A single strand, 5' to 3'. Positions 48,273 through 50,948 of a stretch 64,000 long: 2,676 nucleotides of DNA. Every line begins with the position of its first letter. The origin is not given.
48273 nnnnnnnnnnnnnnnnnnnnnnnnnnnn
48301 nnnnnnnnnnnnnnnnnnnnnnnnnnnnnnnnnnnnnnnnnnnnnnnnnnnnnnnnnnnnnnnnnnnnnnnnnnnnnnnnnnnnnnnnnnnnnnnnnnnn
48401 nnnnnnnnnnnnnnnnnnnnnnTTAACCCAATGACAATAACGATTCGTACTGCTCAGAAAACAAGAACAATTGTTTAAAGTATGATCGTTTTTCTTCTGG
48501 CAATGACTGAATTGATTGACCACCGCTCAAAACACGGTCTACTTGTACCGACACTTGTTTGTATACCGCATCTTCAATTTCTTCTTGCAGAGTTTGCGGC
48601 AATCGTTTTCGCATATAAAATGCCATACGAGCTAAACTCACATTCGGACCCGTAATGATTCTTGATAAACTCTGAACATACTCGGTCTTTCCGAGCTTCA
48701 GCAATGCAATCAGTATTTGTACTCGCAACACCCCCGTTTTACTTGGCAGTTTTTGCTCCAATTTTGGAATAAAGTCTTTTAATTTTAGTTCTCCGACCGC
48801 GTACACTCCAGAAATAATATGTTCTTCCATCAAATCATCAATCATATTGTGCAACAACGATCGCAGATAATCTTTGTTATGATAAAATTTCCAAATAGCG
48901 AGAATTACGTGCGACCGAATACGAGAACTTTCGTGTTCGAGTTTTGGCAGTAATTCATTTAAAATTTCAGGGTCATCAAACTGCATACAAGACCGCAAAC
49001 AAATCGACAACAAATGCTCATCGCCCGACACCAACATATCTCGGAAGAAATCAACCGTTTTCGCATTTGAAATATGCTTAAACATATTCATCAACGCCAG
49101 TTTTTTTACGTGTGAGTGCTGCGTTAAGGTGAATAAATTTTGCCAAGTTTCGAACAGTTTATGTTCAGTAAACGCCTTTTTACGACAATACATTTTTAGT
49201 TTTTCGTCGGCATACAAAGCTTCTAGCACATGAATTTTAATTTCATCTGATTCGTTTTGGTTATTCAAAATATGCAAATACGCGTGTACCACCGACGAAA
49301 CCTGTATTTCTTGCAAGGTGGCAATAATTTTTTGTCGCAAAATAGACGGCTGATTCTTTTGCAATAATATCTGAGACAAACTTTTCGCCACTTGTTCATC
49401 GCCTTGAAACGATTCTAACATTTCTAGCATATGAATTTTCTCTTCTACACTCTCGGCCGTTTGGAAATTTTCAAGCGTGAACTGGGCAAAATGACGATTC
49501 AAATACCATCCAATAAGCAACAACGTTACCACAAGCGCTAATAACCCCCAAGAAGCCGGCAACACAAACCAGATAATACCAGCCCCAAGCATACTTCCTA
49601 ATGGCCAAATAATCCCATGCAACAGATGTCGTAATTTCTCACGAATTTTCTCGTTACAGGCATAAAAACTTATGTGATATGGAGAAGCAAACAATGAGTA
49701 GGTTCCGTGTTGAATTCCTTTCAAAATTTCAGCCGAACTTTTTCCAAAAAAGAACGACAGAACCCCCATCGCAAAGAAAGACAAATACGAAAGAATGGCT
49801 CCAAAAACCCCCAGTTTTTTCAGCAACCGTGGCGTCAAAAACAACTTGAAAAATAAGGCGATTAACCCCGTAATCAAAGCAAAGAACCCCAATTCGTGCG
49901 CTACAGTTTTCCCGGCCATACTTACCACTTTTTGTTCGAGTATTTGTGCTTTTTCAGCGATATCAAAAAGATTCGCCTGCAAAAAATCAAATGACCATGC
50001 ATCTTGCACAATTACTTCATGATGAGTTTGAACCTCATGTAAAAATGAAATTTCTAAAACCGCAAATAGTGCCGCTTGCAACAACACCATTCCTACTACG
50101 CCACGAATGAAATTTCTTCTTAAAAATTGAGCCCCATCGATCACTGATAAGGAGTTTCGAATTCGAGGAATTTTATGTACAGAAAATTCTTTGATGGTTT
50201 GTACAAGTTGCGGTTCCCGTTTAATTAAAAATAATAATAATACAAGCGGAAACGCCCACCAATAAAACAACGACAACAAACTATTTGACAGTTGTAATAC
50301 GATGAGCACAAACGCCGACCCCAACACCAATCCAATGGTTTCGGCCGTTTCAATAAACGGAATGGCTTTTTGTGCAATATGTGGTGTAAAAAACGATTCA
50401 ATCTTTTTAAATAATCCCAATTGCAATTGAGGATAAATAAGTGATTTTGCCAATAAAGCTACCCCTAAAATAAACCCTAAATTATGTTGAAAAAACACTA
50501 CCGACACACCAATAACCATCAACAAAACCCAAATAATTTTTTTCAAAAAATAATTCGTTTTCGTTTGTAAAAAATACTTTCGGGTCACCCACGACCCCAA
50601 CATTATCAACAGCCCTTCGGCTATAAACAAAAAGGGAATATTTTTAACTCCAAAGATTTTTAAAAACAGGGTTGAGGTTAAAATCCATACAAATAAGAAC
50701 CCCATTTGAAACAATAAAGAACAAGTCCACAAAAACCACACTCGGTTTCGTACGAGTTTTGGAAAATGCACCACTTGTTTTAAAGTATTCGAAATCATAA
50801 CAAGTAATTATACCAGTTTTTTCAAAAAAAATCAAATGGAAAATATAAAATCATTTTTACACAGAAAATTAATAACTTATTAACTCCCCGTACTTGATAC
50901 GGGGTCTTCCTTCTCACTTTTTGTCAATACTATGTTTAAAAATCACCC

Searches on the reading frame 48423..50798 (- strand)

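Call 75: search_protein_families(library=pfam, proteins=[window:48423-50798:-], max_evalue=0.0001)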
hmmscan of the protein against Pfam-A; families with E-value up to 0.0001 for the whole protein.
window:48423-50798:- (791 aa): 1 family
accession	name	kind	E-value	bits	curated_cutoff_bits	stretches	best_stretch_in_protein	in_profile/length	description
PF13646.12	HEAT_2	-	1.5e-08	35.2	27.7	0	589-654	8-73/88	HEAT repeats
